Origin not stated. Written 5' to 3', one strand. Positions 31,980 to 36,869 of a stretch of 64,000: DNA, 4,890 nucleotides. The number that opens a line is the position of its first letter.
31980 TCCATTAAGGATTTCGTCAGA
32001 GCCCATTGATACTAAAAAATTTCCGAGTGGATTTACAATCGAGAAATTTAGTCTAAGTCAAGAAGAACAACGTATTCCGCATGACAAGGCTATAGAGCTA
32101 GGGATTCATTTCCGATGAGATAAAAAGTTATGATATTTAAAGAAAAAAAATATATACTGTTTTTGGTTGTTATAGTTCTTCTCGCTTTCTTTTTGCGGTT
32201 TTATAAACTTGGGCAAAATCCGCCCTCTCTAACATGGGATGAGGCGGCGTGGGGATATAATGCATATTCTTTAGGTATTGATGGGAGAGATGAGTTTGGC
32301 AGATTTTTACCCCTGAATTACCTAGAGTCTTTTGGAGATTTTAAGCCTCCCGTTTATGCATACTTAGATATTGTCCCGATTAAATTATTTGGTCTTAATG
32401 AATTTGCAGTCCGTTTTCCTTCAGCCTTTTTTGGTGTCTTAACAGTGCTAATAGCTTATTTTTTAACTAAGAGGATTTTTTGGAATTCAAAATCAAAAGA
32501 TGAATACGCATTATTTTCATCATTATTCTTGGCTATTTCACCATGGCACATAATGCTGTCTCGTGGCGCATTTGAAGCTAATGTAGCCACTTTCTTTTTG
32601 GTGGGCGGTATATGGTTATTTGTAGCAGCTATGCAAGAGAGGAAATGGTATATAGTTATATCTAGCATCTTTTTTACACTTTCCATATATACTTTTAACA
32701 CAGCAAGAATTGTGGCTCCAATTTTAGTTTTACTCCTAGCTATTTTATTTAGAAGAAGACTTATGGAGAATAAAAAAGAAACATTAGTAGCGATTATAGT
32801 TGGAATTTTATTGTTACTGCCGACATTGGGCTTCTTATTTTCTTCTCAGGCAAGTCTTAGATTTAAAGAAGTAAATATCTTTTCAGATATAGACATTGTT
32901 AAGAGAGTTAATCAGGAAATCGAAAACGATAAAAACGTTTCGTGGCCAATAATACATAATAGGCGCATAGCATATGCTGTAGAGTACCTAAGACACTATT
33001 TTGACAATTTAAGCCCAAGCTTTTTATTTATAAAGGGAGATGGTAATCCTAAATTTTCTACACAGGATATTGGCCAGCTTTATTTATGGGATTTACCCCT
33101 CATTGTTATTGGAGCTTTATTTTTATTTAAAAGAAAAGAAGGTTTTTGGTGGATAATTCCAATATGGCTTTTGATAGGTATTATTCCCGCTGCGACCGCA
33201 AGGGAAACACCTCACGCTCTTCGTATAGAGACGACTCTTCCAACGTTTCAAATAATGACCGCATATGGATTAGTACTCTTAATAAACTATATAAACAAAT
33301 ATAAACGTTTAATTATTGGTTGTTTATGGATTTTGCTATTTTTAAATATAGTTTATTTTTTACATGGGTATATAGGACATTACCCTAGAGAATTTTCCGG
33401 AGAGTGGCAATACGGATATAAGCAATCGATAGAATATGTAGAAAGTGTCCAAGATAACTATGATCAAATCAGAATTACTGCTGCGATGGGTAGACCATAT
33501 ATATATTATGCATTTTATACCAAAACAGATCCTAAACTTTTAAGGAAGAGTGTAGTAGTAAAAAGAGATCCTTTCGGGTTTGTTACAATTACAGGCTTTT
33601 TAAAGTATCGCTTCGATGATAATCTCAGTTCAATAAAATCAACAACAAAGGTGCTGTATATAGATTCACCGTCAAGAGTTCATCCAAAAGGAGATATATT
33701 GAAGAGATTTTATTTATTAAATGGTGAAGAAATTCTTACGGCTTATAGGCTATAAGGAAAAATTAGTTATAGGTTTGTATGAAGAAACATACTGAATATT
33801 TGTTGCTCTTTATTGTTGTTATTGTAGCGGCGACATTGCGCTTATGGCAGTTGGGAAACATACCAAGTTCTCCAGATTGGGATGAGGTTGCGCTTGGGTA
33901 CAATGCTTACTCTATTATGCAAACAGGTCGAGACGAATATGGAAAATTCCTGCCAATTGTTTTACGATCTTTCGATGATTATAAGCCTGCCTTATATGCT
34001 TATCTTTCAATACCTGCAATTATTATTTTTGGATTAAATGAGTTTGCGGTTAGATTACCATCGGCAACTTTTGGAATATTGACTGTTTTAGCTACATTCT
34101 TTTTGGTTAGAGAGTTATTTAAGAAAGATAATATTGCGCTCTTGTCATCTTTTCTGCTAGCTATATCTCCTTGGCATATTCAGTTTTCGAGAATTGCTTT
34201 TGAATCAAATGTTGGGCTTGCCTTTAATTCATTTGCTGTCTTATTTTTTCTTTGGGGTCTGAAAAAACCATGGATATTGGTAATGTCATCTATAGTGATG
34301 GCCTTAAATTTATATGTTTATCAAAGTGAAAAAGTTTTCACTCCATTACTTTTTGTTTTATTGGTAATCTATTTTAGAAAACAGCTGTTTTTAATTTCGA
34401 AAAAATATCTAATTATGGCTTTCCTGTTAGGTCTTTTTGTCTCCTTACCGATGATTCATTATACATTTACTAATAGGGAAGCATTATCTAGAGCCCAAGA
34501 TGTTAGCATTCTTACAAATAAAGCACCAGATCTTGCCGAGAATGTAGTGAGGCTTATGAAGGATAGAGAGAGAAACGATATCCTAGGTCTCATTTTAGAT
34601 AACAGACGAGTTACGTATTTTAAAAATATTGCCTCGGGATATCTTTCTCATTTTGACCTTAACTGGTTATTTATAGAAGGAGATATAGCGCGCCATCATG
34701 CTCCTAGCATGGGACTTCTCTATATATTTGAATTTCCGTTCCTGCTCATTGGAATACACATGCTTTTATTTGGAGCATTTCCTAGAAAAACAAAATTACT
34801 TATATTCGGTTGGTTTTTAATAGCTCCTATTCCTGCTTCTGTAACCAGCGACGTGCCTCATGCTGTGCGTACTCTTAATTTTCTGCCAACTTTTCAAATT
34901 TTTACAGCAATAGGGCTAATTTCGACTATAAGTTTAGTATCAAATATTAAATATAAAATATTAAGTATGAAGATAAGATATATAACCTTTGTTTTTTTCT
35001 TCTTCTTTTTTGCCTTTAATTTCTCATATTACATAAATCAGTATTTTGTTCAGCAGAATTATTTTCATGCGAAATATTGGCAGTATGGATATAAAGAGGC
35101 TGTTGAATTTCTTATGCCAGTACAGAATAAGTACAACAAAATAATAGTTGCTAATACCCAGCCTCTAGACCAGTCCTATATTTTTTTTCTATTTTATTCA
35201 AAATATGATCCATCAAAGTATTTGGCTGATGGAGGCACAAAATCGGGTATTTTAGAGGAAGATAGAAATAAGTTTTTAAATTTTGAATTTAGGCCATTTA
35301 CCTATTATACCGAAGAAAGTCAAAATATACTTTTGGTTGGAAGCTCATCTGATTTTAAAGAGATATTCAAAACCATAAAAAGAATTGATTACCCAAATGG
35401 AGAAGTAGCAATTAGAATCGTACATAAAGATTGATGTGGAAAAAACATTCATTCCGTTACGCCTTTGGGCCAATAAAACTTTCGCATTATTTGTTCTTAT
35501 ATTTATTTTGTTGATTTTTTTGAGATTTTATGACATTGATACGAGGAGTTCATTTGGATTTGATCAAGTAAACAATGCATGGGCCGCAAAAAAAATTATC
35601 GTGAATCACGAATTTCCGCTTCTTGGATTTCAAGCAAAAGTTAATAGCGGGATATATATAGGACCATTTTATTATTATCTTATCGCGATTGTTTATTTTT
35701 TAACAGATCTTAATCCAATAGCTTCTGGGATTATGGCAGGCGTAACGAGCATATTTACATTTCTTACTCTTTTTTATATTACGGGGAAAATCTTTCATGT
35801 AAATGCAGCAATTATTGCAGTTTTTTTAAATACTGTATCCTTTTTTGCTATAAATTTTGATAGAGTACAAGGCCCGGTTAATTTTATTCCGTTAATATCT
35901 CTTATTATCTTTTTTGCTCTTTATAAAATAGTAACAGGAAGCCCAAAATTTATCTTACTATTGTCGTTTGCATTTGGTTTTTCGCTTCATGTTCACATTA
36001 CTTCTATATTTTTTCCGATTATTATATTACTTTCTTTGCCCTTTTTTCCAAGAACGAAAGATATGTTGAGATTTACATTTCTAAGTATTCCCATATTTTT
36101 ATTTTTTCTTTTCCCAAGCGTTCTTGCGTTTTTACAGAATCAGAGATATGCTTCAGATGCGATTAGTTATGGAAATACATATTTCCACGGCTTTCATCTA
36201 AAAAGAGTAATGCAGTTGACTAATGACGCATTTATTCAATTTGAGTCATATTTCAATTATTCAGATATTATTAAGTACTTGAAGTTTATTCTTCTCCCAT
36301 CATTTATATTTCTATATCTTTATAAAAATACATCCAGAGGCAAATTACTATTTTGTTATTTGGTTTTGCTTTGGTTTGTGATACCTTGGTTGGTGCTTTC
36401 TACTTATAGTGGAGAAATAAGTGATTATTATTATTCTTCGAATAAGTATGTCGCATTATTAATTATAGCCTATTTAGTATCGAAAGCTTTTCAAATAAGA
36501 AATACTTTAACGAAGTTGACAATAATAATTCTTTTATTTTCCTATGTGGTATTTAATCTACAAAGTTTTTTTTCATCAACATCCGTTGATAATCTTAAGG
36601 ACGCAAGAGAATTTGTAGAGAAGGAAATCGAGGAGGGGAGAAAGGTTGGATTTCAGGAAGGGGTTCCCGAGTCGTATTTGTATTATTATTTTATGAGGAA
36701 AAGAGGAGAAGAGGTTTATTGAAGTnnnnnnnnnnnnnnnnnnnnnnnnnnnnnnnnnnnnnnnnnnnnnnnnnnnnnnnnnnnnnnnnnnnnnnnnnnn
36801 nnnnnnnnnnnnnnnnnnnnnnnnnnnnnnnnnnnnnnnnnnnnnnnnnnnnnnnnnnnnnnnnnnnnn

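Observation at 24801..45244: Family D: seven paralogues of an apparently uncharacterised polytopic membrane family with an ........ ... LIGP ... GPxWYY signature (four in tandem at 35436-41320)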

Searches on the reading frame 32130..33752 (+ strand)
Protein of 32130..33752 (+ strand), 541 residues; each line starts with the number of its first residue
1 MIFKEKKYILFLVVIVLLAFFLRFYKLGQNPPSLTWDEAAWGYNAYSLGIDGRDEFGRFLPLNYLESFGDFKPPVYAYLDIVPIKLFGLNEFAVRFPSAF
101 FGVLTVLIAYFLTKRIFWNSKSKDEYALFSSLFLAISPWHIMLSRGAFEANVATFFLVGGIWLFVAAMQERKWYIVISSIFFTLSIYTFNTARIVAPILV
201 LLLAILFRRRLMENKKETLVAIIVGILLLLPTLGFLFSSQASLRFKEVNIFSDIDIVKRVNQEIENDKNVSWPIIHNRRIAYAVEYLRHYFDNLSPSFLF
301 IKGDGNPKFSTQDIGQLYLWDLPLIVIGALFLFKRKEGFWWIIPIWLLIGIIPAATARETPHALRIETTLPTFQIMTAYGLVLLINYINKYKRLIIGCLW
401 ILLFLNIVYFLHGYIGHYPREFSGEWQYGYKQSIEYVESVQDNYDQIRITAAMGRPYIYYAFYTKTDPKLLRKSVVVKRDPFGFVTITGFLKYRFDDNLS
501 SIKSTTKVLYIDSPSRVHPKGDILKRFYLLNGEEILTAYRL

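Call 8: search_protein_families(library=pfam, proteins=[window:32130-33752:+], max_evalue=0.001)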
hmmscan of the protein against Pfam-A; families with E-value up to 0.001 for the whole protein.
window:32130-33752:+ (541 aa): 2 families
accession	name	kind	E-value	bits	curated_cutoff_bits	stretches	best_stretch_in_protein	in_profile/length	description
PF13231.12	PMT_2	-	5e-16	59.7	26.1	1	72-233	2-158/160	Dolichyl-phosphate-mannose-protein mannosyltransferase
PF02366.24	PMT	-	2e-13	50.9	22.7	1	14-237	2-235/245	Dolichyl-phosphate-mannose-protein mannosyltransferase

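Call 40: search_solved_structures(query=A3, max_evalue=0.01, show_alignments=2)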
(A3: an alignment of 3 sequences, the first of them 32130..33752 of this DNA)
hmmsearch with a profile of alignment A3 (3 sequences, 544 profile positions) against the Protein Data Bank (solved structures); distinct sequences matched with E-value up to 0.01: 1.
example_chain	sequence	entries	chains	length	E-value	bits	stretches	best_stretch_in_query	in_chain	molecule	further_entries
5ezm_A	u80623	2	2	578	0.00054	22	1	69-227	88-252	4-amino-4-deoxy-L-arabinose transferase or related glycosyltransferases of PMT family | 4-amino-4-deoxy-L-arabinose (L-Ara4N) transferase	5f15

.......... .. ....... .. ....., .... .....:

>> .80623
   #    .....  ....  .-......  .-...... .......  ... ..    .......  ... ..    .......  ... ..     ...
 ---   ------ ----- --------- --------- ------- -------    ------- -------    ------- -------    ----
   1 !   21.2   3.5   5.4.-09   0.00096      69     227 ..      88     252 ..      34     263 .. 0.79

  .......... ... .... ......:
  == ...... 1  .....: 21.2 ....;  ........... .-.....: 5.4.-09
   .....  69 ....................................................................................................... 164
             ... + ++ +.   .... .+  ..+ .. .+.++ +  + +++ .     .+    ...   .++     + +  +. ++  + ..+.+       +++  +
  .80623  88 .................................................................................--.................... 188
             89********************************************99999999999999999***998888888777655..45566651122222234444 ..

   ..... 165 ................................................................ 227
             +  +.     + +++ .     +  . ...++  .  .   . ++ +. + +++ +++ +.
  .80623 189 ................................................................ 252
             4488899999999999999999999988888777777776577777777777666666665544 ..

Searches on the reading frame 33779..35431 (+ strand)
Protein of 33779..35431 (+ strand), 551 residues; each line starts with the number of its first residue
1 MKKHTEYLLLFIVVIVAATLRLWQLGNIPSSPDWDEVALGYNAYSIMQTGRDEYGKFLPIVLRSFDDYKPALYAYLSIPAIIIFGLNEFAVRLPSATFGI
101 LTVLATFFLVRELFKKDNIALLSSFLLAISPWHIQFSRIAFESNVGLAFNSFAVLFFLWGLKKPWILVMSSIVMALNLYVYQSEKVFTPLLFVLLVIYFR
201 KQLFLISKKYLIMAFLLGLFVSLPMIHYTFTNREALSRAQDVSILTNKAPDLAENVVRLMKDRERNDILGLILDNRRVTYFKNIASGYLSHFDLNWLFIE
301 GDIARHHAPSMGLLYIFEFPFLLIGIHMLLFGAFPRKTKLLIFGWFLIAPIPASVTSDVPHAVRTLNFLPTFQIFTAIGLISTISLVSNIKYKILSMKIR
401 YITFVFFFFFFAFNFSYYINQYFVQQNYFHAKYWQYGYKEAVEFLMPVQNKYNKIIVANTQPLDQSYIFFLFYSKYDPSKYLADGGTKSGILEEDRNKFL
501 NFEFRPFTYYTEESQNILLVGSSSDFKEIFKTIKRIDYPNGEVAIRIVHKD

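Call 8: search_protein_families(library=pfam, proteins=[window:33779-35431:+], max_evalue=0.001)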
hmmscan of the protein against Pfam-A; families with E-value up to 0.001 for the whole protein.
window:33779-35431:+ (551 aa): 2 families
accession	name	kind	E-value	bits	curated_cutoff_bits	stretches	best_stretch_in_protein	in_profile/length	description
PF13231.12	PMT_2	-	3.6e-10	40.7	26.1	1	69-224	2-156/160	Dolichyl-phosphate-mannose-protein mannosyltransferase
PF02366.24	PMT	-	8.5e-09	35.8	22.7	1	13-229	3-234/245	Dolichyl-phosphate-mannose-protein mannosyltransferase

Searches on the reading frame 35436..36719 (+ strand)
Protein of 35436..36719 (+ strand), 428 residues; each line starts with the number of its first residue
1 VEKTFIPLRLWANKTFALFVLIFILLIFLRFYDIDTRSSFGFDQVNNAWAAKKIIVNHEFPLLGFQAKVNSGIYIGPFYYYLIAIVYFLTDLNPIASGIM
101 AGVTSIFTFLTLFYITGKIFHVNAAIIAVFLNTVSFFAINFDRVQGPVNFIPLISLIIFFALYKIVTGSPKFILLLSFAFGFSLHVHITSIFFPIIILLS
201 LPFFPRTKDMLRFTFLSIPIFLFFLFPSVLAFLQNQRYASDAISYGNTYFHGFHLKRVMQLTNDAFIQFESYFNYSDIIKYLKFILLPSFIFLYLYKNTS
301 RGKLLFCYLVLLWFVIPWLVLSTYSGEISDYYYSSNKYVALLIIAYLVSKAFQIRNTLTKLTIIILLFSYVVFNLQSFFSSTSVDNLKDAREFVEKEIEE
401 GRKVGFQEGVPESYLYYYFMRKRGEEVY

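Call 3: search_protein_families(library=pfam, proteins=[window:35436-36719:+], max_evalue=1)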
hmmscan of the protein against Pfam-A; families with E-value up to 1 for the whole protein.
window:35436-36719:+ (428 aa): 1 family
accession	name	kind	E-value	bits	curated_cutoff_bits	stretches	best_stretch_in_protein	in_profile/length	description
PF13231.12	PMT_2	-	0.00053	20.7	26.1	1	77-223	4-150/160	Dolichyl-phosphate-mannose-protein mannosyltransferase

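Call 4: search_protein_families(library=ncbifam, proteins=[window:35436-36719:+], max_evalue=1)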
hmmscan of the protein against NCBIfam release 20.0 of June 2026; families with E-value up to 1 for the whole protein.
window:35436-36719:+ (428 aa): 0 families
